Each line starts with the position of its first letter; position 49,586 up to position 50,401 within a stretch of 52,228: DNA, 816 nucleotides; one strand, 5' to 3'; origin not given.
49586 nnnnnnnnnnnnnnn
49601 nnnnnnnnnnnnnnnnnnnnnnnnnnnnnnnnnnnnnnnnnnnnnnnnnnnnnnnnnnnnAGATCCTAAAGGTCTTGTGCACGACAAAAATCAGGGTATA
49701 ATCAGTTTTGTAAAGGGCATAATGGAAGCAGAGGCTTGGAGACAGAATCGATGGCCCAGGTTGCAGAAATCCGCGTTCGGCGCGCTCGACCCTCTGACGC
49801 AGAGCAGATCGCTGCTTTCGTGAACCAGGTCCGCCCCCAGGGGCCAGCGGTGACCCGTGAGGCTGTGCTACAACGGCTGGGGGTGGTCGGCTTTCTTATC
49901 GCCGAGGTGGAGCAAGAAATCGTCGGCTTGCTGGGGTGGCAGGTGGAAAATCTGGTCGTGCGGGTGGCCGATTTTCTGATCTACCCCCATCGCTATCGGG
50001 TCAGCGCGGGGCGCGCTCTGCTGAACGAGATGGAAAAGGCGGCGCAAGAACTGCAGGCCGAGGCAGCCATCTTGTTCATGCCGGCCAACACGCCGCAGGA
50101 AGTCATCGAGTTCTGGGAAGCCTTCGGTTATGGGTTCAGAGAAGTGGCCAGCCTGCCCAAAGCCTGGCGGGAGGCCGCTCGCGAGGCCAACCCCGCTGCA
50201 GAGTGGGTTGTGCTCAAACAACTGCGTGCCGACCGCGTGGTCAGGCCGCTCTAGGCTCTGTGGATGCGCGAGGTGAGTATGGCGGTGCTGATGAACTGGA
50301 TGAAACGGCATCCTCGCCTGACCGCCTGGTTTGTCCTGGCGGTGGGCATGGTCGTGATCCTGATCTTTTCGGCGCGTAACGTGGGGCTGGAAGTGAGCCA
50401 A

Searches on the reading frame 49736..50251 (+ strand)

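Call 92: search_protein_families(library=pfam, proteins=[window:49736-50251:+], max_evalue=0.001)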
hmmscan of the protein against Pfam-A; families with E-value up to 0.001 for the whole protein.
window:49736-50251:+ (172 aa): 3 families
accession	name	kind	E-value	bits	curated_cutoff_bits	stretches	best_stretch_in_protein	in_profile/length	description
PF00583.31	Acetyltransf_1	-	0.00027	21.6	20.7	1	52-132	34-116/116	Acetyltransferase (GNAT) family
PF13673.13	Acetyltransf_10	-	0.00043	20.7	23.6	1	23-132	8-107/128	Acetyltransferase (GNAT) domain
PF13508.13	Acetyltransf_7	-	0.00082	20.1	27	0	53-132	5-82/84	Acetyltransferase (GNAT) domain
